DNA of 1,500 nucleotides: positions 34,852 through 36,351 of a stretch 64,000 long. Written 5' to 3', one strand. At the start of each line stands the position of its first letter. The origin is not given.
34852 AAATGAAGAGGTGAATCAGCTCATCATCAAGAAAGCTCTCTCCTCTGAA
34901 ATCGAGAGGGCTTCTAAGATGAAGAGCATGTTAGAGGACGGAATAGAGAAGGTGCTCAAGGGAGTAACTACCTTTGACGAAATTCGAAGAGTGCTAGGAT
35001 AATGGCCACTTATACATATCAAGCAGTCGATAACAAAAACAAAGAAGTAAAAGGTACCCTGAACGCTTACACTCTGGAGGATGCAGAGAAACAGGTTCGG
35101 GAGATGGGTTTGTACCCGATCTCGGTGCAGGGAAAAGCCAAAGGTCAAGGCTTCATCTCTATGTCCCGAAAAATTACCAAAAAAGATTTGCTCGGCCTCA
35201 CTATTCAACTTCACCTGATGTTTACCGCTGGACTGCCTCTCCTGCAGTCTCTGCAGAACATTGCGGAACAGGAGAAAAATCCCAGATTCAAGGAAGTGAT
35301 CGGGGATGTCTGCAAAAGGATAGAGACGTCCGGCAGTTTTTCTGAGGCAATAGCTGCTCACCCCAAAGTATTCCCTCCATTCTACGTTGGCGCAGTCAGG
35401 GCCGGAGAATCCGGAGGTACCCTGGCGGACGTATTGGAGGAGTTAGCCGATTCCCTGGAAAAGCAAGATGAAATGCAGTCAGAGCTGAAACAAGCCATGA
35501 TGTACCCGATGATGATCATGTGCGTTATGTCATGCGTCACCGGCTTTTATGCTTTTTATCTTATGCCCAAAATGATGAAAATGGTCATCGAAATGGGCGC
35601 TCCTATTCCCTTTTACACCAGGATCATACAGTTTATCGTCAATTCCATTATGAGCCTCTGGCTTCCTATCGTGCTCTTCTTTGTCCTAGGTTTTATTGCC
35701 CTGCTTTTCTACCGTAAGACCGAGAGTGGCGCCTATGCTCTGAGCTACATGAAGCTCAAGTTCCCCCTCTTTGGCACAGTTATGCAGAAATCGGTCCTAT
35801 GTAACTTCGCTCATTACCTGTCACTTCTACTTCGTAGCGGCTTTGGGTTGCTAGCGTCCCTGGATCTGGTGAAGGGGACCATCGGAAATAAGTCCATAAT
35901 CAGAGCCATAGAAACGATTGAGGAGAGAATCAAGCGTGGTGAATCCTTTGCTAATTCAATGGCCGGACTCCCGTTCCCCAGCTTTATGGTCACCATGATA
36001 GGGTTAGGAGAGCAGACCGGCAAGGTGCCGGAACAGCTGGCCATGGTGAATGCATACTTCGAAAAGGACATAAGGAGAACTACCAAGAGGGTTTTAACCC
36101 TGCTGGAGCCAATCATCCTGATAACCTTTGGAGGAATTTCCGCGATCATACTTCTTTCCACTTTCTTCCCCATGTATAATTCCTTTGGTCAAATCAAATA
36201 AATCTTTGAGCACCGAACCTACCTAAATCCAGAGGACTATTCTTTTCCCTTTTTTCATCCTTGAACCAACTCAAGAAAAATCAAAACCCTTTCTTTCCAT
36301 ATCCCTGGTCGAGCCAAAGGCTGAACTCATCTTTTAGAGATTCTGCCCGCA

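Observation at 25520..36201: Complete MSHA-type type IV pilus cluster with pilins placed upstream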

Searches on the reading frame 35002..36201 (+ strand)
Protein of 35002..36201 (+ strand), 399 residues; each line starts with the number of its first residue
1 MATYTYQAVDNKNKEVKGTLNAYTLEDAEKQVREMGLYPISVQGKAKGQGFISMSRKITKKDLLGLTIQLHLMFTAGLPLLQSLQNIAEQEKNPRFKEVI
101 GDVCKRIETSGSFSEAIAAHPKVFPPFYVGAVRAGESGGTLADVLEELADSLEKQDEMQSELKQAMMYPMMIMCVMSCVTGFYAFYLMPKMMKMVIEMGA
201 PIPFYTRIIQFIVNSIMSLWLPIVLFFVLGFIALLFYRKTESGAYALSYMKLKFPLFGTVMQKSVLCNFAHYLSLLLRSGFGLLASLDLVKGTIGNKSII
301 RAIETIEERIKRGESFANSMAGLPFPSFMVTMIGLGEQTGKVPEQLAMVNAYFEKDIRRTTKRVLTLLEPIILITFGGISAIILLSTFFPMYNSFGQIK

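Call 4: search_protein_families(library=pfam, proteins=[window:35002-36201:+], max_evalue=0.01)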
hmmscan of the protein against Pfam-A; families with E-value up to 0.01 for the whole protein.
window:35002-36201:+ (399 aa): 1 family
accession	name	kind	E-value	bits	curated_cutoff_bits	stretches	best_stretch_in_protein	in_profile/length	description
PF00482.28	T2SSF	-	9.2e-54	181.2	25.2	2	68-189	3-125/125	Type II secretion system (T2SS), protein F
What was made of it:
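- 35002..36201 (+): Inner-membrane platform protein (GspF/PilC/MshG family). T2SSF x2, 181 bits (call 4).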

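Call 5: search_protein_families(library=ncbifam, proteins=[window:35002-36201:+], max_evalue=0.01)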
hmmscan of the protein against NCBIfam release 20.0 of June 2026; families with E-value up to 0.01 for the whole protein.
window:35002-36201:+ (399 aa): 6 families
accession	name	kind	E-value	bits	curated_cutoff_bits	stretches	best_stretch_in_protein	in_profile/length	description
TIGR02120.1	GspF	equivalog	5.1e-84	282.8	424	1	4-391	1-394/401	type II secretion system inner membrane protein GspF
NF052607.1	T4PiliAsmPilCThrm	equivalog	1.9e-74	251.2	700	1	1-397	1-403/406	type IV pilus assembly protein PilC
NF052606.1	T4PiliAsmPilCMyx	equivalog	5.7e-72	242.8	700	1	2-398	20-418/419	type IV pilus assembly protein PilC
NF007861.0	PRK10573.1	equivalog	1.2e-54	185.9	401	1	4-393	7-393/401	protein transport protein HofC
NF047826.1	T3SSXpsF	equivalog_domain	6.1e-52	176.8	650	1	1-393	1-399/405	type II secretion system protein XpsF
NF041012.2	T4P_ComGB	equivalog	3.1e-33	115.5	240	1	67-394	7-330/332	competence type IV pilus assembly protein ComGB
